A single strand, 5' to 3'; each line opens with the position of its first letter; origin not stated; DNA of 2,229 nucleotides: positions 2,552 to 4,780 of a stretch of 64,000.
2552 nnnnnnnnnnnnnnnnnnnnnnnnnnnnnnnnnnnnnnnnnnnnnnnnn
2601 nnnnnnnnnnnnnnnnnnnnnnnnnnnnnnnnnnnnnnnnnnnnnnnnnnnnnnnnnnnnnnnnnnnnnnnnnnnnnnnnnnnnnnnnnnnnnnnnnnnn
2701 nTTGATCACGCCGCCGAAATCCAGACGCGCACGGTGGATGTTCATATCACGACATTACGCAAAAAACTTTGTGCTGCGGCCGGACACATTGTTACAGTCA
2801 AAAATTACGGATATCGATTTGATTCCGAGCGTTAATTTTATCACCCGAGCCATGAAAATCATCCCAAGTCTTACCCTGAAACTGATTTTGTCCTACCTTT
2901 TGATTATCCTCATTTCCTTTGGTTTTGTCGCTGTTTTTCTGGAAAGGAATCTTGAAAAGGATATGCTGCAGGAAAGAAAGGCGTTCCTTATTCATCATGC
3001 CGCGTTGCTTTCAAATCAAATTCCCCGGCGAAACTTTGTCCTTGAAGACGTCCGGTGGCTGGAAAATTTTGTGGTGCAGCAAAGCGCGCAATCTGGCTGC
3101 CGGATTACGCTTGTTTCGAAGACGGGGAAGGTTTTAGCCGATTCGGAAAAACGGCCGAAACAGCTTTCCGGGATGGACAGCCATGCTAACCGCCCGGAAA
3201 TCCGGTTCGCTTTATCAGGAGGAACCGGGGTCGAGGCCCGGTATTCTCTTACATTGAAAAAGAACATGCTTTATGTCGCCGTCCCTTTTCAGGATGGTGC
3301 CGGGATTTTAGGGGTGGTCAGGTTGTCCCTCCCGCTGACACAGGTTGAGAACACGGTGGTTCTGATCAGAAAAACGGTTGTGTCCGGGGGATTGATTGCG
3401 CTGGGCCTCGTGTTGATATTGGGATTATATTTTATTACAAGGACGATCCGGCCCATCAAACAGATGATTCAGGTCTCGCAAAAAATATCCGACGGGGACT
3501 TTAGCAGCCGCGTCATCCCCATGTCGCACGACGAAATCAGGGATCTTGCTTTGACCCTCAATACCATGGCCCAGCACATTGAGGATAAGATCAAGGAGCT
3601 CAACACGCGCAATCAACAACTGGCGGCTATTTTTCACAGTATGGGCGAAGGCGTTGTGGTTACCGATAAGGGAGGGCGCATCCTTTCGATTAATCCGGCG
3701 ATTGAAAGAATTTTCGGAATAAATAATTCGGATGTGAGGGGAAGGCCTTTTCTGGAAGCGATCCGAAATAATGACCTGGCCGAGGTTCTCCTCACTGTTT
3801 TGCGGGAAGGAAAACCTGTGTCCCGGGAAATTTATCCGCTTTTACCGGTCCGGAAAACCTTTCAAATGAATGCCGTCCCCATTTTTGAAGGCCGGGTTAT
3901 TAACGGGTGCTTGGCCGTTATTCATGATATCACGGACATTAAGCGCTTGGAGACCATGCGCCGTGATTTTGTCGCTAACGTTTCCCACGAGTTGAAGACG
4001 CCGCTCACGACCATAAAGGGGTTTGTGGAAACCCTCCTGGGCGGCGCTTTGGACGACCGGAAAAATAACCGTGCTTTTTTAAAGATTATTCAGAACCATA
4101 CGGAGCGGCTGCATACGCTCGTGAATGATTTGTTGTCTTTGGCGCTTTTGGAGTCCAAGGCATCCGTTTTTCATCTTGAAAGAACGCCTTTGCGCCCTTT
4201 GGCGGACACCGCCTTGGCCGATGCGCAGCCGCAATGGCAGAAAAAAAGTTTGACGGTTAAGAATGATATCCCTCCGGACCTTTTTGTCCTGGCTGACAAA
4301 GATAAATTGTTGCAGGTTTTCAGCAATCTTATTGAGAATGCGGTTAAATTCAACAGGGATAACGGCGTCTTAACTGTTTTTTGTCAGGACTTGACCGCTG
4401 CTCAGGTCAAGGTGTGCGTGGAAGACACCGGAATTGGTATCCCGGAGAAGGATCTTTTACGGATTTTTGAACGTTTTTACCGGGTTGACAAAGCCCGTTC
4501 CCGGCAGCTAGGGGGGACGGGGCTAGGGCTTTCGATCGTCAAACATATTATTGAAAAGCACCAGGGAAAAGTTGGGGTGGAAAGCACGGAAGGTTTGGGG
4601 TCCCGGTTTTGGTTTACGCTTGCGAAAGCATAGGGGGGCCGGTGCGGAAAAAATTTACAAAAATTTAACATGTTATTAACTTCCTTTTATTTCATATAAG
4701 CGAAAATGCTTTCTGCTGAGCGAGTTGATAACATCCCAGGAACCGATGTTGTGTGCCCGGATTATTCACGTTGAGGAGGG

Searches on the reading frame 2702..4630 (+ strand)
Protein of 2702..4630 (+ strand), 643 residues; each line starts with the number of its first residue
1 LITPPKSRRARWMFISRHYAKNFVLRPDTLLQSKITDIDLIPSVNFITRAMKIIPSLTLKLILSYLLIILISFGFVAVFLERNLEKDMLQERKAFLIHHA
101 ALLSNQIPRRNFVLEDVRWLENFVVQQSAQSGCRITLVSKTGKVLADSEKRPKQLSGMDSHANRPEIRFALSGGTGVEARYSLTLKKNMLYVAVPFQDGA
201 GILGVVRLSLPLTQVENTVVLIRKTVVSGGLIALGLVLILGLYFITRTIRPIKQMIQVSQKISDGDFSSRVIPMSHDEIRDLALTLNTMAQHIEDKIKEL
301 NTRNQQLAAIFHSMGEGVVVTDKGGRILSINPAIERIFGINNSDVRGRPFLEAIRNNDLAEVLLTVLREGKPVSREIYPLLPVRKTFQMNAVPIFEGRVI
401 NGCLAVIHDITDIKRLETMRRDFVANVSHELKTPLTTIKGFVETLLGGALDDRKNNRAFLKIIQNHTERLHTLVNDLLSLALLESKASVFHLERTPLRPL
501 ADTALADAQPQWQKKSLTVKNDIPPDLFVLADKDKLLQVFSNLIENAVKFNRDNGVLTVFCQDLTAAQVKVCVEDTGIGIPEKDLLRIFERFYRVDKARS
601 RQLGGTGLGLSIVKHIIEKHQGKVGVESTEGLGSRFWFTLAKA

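Call 50: search_protein_families(library=pfam, proteins=[window:2702-4630:+], max_evalue=0.001)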
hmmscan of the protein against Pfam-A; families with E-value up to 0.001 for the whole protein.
window:2702-4630:+ (643 aa): 9 families
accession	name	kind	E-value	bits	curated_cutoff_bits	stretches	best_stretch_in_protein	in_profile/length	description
PF02518.31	HATPase_c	-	1.6e-29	103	26.4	1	532-641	2-108/111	Histidine kinase-, DNA gyrase B-, and HSP90-like ATPase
PF00512.31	HisKA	-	3.8e-19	68.9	26.9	1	419-485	1-65/66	His Kinase A (phospho-acceptor) domain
PF00672.30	HAMP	-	5.9e-13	49.4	25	1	245-295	3-53/53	HAMP domain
PF00989.32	PAS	-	7.4e-13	48.9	22.6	1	306-410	2-113/113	PAS fold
PF08448.16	PAS_4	-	5.4e-11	43.1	23.1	1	311-412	1-107/110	PAS fold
PF13426.13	PAS_9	-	1.6e-09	38.4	27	1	316-412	2-103/103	PAS domain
PF13188.13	PAS_8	-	9.9e-09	35.2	21.8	1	306-352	2-48/65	PAS domain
PF16736.11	sCache_like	-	0.00043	21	27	0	131-211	43-117/117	Single Cache-like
PF13589.12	HATPase_c_3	-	0.00078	19.9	25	0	542-611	9-78/137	Histidine kinase-, DNA gyrase B-, and HSP90-like ATPase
